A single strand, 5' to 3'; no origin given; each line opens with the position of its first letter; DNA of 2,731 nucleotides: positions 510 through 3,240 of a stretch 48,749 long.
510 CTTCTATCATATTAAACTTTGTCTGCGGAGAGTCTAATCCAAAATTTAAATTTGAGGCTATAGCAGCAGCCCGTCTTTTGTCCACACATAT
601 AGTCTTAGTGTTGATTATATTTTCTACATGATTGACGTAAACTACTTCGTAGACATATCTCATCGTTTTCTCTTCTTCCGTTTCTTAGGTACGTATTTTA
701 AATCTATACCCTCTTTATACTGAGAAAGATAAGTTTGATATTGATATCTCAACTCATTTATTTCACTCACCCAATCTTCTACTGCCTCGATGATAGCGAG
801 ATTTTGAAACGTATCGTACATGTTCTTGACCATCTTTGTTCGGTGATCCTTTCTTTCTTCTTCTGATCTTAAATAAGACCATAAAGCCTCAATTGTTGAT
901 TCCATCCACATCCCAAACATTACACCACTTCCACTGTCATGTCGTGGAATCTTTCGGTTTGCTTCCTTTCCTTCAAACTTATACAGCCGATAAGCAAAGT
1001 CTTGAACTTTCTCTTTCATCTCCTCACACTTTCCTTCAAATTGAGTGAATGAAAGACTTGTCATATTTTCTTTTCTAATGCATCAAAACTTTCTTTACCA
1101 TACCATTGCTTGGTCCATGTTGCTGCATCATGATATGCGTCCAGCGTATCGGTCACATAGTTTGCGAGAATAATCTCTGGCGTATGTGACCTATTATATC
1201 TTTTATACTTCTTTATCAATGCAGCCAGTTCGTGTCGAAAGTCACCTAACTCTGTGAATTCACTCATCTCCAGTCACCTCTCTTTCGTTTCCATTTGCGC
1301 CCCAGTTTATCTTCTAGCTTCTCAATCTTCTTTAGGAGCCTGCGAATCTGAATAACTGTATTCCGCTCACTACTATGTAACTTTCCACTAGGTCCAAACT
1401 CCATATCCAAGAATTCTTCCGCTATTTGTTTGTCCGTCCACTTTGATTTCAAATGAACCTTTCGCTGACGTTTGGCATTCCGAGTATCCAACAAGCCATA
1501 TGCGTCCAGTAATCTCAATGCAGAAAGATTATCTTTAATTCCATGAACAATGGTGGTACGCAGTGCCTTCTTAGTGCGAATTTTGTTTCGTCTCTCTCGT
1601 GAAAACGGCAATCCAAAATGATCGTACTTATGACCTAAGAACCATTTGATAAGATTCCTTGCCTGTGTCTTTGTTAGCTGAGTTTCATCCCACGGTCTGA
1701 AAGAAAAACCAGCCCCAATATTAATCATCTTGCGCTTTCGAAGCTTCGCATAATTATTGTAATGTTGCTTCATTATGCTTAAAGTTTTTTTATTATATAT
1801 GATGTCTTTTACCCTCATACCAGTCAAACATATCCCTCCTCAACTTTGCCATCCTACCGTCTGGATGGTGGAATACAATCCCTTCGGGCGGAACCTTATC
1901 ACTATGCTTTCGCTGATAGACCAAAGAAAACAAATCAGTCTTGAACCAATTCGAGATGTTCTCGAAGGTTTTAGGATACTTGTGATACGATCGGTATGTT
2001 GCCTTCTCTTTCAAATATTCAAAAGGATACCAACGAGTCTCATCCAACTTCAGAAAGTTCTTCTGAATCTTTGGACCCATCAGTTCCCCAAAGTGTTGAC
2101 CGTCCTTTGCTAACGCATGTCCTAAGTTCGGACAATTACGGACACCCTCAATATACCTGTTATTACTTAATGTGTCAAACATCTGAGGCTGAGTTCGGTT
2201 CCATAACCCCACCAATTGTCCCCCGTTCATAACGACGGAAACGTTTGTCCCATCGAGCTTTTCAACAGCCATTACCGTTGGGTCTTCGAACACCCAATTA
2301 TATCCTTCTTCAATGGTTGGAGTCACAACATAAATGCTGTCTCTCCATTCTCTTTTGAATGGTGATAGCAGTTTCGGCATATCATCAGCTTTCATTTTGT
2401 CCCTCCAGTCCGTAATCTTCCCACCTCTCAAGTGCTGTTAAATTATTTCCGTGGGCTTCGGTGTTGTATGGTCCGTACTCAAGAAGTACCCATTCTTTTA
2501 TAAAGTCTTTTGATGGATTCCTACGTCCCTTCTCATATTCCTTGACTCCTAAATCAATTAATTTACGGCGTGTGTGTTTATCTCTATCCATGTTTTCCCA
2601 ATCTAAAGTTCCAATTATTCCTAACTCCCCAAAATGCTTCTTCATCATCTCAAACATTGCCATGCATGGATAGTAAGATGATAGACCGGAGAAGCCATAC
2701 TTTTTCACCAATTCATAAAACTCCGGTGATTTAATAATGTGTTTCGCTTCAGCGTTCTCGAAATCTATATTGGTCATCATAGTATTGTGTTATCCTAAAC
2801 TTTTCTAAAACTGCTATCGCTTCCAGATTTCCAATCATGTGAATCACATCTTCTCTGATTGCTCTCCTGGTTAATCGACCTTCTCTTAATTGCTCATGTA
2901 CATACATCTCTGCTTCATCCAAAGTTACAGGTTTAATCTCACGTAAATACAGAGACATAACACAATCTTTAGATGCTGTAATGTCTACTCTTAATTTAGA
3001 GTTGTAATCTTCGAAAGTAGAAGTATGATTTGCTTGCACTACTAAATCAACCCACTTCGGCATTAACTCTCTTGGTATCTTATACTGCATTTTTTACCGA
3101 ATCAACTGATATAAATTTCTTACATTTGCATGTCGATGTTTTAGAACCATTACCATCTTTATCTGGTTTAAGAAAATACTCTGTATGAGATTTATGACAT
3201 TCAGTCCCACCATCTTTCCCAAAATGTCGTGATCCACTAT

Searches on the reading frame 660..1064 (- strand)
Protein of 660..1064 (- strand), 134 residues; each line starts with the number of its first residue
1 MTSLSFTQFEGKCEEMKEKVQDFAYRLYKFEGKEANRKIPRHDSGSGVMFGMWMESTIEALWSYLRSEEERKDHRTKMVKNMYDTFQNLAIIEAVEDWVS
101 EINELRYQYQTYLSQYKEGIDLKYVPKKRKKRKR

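Call 66: find_encoding_contigs(protein=window:660-1064:-, flank=10000, max_places=3)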
Protein window:660-1064:- (134 aa): 1 contig read that carries it; 1 place shown.
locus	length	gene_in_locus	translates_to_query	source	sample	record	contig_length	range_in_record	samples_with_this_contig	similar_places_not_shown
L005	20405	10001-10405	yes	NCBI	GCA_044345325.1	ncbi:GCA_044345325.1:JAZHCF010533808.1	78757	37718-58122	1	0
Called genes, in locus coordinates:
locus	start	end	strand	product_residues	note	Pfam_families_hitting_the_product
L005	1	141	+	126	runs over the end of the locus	-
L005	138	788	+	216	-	PF01743:PolyA_pol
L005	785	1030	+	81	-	-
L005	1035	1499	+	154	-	-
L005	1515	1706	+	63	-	-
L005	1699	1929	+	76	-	-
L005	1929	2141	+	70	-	-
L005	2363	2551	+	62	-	-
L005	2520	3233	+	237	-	-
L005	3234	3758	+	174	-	-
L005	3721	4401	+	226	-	PF00149:Metallophos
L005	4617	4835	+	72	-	-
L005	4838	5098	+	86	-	-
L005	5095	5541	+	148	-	PF11750:DUF3307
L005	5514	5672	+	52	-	-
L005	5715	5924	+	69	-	-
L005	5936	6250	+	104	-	-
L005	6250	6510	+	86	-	-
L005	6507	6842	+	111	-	-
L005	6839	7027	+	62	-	-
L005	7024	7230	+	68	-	-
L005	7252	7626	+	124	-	-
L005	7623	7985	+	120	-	-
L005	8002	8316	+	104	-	-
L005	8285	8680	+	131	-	-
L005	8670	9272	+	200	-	PF09414:RNA_ligase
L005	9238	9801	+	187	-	-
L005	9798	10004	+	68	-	-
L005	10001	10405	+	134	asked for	-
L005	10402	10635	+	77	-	-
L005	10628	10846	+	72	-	-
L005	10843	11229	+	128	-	-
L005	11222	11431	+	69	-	-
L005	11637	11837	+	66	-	-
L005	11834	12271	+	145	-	-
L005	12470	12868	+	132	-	-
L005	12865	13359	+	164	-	-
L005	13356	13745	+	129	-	-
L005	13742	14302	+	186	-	PF00149:Metallophos (faint), PF12850:Metallophos_2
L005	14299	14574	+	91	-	-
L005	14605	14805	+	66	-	PF00313:CSD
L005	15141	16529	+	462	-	PF20720:nSTAND3 (faint), PF00004:AAA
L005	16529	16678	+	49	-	-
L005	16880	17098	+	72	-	-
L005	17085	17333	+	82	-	-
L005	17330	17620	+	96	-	-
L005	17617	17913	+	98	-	-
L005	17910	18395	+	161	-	-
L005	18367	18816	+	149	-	-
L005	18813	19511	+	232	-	-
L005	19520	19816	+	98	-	-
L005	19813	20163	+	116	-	-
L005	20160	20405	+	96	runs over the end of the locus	-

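Call 97: search_protein_families(library=phrogs, max_evalue=0.01, proteins=[window:660-1064:-, L005:13263-13745:+, L005:12865-13359:+, L005:19520-19816:+, L005:17910-18395:+, L005:11834-12271:+])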
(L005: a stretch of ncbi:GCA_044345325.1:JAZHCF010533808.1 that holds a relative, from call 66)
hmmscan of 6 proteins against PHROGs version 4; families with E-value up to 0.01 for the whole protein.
window:660-1064:- (134 aa): 0 families

L005:13263-13745:+ (160 aa): 0 families

L005:12865-13359:+ (164 aa): 0 families

L005:19520-19816:+ (98 aa): 0 families

L005:17910-18395:+ (161 aa): 0 families

L005:11834-12271:+ (145 aa): 0 families

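Call 101: search_protein_families(library=padloc, max_evalue=0.01, proteins=[L005:15141-16529:+])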
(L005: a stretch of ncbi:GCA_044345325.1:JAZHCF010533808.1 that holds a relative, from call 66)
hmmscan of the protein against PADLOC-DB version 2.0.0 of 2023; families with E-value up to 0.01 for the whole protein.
L005:15141-16529:+ (462 aa): 6 families
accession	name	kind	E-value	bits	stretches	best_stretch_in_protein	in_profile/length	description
PDLC02196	IetA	-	2.1e-21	74.8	1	175-416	75-318/374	-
PDLC04232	IetA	-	1e-13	49.5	1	147-399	39-297/330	-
PDLC02195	IetA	-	4.1e-13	47.4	1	277-425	197-342/395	-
PDLC00915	TRIP13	-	2.9e-11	41.3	1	171-424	12-291/302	TRIP13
PDLC04231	IetA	-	2.7e-06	25.4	1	169-346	65-245/262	-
PDLC03680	HEase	-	0.0087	14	0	318-378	123-181/218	homing endonuclease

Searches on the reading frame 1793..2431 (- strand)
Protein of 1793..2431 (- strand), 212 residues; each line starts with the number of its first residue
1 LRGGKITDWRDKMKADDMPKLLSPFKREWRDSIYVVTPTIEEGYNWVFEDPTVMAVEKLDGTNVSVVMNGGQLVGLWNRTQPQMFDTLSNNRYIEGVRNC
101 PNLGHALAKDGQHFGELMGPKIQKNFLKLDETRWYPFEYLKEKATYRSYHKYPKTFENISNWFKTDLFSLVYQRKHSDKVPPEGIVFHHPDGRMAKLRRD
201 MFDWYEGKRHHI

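Call 65: search_protein_families(library=pfam, max_evalue=0.01, proteins=[window:1793-2431:-])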
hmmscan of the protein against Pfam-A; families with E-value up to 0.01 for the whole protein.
window:1793-2431:- (212 aa): 1 family
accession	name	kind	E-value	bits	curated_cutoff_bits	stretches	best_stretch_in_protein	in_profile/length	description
PF09414.15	RNA_ligase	-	2.1e-08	35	27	1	53-193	3-161/171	RNA ligase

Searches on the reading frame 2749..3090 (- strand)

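Call 97: search_protein_families(library=phrogs, max_evalue=0.01, proteins=[window:2749-3090:-])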
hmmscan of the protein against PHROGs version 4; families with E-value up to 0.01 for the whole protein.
window:2749-3090:- (113 aa): 1 family
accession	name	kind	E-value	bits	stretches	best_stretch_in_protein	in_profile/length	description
phrog_4822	-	unknown function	0.0037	18.3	1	48-88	26-69/107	-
